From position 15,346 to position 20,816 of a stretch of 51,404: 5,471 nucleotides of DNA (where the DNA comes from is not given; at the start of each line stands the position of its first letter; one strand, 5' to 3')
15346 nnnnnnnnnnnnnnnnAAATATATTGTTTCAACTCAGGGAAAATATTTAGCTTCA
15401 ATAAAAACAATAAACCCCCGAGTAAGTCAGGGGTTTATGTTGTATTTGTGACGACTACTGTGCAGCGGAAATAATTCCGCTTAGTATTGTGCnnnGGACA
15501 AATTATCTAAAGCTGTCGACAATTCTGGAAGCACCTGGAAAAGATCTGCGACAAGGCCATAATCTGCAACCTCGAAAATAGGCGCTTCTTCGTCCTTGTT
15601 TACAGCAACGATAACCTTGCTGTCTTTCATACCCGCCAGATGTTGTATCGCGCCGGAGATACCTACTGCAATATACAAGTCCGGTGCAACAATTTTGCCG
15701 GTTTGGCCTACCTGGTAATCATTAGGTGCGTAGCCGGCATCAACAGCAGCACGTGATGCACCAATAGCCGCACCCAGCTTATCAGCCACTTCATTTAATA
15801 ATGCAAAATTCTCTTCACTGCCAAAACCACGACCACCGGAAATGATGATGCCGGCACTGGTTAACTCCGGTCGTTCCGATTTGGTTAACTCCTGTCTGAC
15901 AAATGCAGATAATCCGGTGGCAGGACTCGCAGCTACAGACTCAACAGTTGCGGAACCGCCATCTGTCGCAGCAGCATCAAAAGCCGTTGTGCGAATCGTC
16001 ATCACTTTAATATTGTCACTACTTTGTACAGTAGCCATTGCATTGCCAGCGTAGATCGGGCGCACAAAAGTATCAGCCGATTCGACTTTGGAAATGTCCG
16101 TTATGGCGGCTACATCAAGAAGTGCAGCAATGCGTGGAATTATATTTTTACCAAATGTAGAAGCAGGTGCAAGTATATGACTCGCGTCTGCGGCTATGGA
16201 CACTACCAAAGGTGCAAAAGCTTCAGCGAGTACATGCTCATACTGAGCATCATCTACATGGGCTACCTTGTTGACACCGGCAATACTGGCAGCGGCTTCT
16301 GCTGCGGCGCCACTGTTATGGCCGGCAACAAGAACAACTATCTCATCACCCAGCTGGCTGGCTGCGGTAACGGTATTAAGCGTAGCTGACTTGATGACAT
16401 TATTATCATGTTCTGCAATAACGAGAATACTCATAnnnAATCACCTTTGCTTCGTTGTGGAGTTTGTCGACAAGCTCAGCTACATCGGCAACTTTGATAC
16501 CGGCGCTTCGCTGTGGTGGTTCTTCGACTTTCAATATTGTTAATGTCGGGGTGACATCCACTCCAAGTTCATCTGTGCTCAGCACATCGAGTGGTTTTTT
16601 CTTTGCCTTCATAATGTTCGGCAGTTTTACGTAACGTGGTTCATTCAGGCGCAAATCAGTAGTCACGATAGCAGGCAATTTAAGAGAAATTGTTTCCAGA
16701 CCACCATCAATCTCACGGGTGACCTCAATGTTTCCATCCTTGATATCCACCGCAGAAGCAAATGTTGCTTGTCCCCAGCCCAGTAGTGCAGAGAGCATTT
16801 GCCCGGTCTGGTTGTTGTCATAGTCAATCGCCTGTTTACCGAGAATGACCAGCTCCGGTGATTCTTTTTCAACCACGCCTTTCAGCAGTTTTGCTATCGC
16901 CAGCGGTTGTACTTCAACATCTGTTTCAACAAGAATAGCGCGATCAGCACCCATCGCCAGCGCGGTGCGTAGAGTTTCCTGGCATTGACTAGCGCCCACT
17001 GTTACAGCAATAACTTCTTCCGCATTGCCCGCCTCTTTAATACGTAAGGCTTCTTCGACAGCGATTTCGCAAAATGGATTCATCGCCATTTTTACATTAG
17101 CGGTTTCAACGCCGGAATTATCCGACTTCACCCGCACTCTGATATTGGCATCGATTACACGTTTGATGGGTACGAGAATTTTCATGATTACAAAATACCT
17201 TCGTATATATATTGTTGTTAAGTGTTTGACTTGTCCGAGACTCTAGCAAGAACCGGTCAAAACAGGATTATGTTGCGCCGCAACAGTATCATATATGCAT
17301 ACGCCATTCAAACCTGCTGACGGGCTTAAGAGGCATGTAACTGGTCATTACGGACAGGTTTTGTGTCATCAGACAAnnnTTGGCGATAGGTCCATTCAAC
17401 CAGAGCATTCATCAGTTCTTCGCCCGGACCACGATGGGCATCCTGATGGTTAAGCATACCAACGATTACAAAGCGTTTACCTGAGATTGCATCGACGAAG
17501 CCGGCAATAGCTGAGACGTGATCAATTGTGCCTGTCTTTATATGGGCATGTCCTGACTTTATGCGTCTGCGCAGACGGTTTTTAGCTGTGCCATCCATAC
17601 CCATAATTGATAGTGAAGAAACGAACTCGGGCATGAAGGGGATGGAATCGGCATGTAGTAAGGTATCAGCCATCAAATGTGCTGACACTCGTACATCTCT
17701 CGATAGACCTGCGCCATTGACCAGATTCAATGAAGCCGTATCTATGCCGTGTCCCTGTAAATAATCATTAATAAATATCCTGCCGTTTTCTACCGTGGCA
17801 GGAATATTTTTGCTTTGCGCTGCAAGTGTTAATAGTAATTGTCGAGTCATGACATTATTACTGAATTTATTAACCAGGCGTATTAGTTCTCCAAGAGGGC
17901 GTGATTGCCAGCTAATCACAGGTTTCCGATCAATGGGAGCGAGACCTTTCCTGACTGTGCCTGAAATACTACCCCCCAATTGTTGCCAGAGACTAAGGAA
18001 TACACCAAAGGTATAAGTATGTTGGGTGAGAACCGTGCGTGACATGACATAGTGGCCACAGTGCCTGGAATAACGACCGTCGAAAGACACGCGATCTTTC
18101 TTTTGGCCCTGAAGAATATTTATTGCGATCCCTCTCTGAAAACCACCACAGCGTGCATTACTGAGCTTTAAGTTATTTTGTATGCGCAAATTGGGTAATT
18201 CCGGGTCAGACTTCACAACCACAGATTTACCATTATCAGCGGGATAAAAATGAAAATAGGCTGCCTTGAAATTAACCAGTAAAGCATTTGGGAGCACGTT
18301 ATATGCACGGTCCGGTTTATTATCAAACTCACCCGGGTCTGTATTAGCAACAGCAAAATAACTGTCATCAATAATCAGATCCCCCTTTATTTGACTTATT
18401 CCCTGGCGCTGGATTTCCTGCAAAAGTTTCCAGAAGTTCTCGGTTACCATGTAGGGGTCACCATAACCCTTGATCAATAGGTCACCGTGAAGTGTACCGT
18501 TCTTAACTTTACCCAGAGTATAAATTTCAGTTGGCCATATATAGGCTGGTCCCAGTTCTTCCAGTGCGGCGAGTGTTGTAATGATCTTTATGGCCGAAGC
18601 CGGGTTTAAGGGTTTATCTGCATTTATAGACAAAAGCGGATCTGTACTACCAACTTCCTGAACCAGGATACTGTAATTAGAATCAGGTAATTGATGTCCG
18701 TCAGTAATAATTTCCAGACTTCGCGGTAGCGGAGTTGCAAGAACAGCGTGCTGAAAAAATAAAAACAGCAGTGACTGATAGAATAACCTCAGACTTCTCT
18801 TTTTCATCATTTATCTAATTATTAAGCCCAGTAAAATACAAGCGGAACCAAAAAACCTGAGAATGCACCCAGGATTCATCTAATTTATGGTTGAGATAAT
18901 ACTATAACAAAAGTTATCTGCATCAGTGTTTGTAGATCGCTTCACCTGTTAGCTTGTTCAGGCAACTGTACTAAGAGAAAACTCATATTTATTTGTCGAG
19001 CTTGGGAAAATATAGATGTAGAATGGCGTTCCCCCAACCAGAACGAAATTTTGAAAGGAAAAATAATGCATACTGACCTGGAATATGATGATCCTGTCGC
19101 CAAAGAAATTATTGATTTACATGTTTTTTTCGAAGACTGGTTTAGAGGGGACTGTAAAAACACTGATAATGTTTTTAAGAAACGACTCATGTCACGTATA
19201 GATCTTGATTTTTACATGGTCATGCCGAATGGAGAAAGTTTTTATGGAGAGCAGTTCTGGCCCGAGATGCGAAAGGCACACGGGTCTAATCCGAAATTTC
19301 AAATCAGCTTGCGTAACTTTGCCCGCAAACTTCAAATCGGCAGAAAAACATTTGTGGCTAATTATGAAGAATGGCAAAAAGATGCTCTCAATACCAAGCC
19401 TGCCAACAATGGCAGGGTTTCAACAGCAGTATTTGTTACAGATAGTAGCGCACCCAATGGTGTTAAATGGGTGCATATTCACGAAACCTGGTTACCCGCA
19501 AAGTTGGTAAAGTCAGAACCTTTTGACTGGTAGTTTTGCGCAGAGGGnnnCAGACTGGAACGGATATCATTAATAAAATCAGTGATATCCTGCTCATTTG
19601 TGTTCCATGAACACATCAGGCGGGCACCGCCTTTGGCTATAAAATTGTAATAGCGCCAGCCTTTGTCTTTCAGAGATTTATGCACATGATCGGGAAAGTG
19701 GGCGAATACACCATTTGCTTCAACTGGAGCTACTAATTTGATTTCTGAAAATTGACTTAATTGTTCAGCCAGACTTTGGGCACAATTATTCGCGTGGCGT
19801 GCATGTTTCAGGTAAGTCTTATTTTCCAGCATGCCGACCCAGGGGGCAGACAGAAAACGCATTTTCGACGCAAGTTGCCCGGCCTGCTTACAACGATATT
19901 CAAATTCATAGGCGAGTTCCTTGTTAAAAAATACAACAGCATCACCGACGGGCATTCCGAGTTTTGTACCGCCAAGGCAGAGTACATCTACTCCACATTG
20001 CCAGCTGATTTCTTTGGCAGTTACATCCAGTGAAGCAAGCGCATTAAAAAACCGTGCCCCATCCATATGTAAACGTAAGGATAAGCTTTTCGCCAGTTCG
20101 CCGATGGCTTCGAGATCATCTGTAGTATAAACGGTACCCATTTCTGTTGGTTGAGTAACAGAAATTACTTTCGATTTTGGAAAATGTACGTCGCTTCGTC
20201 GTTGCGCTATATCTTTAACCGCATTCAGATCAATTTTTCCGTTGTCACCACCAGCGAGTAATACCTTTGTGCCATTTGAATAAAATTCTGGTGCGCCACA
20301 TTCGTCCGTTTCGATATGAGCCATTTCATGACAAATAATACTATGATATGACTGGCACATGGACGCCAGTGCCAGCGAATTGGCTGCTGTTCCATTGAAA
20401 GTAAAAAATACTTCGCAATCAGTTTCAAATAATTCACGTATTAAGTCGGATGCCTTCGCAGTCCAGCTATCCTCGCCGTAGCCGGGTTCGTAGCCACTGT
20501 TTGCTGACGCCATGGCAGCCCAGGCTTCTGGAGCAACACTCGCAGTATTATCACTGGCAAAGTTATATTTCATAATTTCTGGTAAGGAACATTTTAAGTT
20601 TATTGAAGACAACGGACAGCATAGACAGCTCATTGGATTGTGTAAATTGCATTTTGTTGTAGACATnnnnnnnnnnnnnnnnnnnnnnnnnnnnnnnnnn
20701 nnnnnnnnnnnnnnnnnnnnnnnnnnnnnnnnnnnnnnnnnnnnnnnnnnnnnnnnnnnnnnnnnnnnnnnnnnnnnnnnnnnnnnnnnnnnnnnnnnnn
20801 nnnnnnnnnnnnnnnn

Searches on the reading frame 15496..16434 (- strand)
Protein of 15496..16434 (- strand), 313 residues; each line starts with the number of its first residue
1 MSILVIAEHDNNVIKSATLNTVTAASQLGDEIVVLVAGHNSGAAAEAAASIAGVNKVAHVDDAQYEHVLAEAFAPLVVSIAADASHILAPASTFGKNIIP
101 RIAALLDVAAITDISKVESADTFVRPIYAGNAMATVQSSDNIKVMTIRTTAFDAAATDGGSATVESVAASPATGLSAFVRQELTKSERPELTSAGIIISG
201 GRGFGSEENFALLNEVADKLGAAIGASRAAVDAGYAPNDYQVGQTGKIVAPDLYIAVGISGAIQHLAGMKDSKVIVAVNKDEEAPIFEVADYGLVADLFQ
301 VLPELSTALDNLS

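Call 74: search_protein_families(library=pfam, proteins=[window:15496-16434:-], max_evalue=0.0001)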
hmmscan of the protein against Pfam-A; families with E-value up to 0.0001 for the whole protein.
window:15496-16434:- (313 aa): 2 families
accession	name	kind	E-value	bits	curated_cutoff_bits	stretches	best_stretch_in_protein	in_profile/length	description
PF01012.27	ETF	-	4.8e-44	150.8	26.7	1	3-171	1-180/181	Electron transfer flavoprotein domain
PF00766.25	ETF_alpha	-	9.5e-37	125.3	27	1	190-270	1-81/81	Electron transfer flavoprotein FAD-binding domain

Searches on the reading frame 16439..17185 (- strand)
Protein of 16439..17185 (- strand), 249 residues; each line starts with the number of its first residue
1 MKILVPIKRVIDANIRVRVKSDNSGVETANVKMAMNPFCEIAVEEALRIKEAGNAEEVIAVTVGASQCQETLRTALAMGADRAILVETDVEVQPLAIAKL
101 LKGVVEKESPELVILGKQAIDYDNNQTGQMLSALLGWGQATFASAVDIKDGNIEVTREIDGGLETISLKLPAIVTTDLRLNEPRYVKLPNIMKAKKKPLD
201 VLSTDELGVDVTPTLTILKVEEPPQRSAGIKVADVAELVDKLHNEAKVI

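Call 74: search_protein_families(library=pfam, proteins=[window:16439-17185:-], max_evalue=0.0001)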
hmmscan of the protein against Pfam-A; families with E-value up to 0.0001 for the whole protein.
window:16439-17185:- (249 aa): 1 family
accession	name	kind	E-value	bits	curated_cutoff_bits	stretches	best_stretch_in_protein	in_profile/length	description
PF01012.27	ETF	-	8.6e-44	149.9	26.7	1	27-205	5-179/181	Electron transfer flavoprotein domain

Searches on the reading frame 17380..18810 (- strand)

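Call 47: search_protein_families(library=pfam, proteins=[window:17380-18810:-], max_evalue=0.00001)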
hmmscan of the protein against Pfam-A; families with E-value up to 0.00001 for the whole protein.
window:17380-18810:- (477 aa): 2 families
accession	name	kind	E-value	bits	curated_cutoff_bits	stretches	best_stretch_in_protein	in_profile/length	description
PF02113.21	Peptidase_S13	-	3.2e-82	277.1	22.8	1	33-474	7-441/444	D-Ala-D-Ala carboxypeptidase 3 (S13) family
PF13354.11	Beta-lactamase2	-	5e-06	26.5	22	0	50-99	4-52/214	Beta-lactamase enzyme family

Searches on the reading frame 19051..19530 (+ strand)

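Call 7: search_protein_families(library=pfam, proteins=[window:19051-19530:+], max_evalue=0.00001)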
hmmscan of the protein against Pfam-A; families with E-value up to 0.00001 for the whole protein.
window:19051-19530:+ (160 aa): 1 family
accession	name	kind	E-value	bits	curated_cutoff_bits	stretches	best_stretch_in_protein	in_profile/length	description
PF08472.16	S6PP_C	-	1.7e-09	38.1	34.4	1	16-112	22-118/133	Sucrose-6-phosphate phosphohydrolase C-terminal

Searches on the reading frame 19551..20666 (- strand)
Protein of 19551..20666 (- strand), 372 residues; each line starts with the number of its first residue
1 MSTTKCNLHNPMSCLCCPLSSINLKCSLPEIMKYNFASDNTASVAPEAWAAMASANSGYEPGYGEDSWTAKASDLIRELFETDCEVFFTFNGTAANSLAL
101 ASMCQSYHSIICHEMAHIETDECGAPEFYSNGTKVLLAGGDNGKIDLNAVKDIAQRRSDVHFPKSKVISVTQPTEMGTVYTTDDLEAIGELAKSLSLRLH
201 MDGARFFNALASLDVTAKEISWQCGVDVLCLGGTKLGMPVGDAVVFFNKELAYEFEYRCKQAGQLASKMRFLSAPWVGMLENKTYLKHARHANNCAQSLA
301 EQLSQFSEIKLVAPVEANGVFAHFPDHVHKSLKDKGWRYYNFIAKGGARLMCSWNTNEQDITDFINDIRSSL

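Call 7: search_protein_families(library=pfam, proteins=[window:19551-20666:-], max_evalue=0.00001)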
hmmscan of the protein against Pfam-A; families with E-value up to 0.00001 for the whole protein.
window:19551-20666:- (372 aa): 1 family
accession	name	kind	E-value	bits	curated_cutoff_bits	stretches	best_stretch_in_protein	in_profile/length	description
PF01212.27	Beta_elim_lyase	-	1e-61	209.3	27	1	36-323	2-284/288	Beta-eliminating lyase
